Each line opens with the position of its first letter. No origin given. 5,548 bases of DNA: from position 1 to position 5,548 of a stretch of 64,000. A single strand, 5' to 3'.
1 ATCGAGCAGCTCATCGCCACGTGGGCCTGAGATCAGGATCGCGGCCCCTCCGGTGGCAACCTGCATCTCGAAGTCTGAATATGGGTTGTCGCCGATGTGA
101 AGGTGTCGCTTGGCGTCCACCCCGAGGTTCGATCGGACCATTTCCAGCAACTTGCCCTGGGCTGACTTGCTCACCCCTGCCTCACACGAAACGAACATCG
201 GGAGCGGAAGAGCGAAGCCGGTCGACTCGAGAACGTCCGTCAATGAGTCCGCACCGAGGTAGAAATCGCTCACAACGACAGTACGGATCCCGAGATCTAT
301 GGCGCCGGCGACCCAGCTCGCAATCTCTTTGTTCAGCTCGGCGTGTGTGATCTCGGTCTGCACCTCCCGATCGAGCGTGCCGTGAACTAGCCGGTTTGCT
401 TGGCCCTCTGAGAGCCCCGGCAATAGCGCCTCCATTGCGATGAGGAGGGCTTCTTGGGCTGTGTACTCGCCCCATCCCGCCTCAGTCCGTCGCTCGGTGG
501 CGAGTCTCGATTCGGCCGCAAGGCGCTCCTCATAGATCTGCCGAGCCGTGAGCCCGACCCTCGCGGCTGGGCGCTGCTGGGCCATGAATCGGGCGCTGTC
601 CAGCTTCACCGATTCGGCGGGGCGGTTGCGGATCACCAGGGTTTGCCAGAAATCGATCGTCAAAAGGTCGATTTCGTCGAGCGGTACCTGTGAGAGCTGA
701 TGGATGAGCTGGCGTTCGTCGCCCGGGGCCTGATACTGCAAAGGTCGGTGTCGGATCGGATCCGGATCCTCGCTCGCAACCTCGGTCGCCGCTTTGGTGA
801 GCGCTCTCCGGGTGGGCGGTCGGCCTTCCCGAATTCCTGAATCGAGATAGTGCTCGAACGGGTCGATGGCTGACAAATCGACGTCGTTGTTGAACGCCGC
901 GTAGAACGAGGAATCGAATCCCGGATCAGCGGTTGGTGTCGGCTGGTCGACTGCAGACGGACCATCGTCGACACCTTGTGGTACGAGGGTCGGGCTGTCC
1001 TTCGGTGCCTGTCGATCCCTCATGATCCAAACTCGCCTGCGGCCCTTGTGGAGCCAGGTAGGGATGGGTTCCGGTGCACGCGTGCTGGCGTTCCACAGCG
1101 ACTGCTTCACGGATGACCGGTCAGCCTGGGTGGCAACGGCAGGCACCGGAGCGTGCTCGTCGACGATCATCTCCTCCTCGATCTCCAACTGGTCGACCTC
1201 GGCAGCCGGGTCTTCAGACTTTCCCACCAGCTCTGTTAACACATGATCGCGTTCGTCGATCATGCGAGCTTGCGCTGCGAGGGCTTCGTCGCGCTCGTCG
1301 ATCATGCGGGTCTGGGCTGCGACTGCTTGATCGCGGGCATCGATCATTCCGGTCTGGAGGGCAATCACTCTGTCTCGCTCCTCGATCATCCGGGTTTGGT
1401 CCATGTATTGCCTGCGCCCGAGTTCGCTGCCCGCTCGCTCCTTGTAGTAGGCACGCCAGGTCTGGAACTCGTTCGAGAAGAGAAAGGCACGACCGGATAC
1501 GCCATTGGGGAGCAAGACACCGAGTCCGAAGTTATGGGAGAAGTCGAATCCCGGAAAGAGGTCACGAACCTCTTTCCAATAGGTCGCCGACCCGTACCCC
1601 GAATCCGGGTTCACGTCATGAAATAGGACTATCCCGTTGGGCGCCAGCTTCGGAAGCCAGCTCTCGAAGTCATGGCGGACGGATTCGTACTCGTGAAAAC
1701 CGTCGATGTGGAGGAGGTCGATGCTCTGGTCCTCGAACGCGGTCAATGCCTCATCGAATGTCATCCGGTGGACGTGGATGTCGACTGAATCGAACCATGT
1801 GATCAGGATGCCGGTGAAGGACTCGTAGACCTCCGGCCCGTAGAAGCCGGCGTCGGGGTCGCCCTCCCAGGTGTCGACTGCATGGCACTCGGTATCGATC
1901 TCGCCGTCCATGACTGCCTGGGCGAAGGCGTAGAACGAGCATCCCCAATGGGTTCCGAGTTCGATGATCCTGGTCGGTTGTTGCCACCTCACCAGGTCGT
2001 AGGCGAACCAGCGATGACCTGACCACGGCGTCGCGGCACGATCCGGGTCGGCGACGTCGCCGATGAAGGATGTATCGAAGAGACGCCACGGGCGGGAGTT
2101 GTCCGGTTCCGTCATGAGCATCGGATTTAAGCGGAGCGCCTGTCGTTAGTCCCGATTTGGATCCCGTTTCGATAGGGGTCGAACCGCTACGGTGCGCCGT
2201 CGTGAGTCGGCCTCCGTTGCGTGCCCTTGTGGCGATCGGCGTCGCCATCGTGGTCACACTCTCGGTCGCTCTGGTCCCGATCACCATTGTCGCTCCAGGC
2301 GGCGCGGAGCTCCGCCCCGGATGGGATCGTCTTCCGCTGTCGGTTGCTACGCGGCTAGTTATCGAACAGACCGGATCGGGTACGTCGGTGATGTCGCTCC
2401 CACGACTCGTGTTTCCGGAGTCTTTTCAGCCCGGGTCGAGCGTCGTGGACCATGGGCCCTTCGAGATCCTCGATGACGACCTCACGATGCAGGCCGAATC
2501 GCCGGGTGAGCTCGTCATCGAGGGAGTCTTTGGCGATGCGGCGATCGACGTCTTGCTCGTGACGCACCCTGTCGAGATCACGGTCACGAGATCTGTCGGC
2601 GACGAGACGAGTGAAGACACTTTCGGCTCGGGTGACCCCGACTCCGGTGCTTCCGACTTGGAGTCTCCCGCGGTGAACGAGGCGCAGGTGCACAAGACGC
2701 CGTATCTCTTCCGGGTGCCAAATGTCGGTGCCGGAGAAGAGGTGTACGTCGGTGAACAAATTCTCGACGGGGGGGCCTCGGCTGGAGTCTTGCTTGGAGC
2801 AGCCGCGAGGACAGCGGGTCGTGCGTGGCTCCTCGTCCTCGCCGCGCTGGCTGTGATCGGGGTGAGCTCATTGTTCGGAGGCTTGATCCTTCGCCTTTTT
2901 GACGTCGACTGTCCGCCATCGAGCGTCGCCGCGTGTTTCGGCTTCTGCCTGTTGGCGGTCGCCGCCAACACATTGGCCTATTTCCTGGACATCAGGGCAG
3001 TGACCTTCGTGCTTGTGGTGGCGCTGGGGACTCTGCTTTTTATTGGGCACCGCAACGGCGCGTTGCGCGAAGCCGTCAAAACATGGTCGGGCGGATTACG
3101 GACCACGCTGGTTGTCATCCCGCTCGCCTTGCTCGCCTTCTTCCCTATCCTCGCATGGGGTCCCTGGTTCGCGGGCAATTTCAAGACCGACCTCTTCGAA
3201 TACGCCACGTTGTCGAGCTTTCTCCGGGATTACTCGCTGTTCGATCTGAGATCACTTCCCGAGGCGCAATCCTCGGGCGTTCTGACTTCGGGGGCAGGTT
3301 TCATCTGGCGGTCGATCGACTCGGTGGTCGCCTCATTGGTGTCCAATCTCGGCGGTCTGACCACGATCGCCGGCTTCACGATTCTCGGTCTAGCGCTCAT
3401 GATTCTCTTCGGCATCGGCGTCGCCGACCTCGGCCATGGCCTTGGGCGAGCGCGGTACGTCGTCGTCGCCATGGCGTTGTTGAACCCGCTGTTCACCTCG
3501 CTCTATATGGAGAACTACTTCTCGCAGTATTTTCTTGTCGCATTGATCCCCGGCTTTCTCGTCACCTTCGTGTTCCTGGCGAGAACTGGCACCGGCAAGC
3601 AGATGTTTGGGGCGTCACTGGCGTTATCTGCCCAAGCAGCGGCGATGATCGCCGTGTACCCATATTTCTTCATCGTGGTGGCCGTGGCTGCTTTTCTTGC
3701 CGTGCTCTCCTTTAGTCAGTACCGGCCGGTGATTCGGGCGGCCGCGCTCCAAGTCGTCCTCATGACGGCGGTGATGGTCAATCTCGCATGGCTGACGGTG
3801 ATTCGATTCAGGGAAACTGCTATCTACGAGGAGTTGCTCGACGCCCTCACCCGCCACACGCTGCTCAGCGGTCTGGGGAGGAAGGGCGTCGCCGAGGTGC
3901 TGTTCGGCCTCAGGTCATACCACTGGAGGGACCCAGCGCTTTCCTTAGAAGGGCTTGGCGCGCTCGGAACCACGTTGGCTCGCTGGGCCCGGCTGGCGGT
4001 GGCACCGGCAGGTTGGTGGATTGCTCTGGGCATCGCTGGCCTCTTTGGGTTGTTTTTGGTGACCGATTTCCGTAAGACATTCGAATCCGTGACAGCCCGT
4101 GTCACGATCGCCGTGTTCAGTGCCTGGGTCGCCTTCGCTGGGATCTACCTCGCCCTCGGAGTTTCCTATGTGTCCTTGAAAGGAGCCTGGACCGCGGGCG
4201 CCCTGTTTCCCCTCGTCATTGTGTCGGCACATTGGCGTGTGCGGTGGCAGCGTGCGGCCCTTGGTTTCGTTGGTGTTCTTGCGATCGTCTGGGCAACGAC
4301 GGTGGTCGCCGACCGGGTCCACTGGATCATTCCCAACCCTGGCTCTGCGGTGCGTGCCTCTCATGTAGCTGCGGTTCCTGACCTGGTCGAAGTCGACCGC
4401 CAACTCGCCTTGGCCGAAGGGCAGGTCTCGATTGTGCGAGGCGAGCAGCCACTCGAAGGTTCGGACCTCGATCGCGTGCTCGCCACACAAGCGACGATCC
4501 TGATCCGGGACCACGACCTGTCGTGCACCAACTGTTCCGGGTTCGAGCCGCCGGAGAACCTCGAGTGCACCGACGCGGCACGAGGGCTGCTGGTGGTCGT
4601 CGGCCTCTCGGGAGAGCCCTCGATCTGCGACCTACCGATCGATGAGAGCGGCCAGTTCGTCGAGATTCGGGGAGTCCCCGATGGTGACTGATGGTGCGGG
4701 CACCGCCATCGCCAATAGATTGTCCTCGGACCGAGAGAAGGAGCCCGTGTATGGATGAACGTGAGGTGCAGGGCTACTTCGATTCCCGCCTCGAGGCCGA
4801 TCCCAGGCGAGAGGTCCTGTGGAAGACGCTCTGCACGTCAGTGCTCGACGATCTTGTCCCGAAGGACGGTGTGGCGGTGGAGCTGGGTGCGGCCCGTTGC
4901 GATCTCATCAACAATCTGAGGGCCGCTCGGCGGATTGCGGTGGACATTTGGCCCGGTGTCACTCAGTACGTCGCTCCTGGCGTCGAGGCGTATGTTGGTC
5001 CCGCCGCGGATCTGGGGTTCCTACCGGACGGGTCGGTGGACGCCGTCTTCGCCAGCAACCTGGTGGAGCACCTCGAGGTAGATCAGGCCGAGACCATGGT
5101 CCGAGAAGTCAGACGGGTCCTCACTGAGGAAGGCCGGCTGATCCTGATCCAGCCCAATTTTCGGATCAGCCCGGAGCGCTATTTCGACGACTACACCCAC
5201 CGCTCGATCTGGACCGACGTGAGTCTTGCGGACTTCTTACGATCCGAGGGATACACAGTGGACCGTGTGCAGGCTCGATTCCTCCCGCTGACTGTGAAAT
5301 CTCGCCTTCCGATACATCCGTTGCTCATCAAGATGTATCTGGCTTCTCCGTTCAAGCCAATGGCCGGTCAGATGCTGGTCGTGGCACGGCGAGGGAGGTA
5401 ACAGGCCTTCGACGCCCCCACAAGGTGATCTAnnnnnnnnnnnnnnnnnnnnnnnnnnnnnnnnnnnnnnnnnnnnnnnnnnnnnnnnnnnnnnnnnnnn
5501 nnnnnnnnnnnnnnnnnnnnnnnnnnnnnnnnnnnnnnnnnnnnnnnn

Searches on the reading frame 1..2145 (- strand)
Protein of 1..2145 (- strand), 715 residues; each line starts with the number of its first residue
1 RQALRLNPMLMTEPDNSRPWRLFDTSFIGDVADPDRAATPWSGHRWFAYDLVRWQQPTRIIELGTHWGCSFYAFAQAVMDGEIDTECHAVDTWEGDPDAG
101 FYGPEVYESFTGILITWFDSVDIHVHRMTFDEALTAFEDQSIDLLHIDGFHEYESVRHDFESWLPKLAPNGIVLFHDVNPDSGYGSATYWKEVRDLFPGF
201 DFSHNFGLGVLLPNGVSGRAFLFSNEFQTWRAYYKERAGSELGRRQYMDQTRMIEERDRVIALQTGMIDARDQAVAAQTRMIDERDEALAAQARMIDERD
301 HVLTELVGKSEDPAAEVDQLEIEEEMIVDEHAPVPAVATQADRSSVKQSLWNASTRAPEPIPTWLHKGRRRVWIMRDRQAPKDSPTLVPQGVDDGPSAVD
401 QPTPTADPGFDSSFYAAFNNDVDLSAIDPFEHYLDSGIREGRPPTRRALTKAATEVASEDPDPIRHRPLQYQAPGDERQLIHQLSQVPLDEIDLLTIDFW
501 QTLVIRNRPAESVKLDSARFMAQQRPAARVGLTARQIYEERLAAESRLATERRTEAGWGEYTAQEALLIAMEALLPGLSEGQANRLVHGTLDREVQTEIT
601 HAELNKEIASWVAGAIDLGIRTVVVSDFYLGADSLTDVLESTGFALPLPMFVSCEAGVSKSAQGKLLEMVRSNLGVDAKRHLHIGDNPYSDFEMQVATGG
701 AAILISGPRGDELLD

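Call 53: search_protein_families(library=pfam, max_evalue=0.00001, proteins=[window:1-2145:-])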
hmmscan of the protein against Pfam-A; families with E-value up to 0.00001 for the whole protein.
window:1-2145:- (715 aa): 1 family
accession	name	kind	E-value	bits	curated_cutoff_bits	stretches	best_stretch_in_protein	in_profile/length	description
PF13578.12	Methyltransf_24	-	3.2e-25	89.5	26.3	1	61-178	1-105/105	Methyltransferase domain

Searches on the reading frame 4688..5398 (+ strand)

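Call 53: search_protein_families(library=pfam, max_evalue=0.00001, proteins=[window:4688-5398:+])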
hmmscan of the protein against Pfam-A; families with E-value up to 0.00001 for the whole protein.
window:4688-5398:+ (237 aa): 2 families
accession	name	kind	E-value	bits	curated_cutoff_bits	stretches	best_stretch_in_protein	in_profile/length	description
PF08241.18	Methyltransf_11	-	3.7e-10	40.7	21.2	1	77-153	14-95/95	Methyltransferase domain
PF13649.12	Methyltransf_25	-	8.4e-07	30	27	1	80-149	22-97/97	Methyltransferase domain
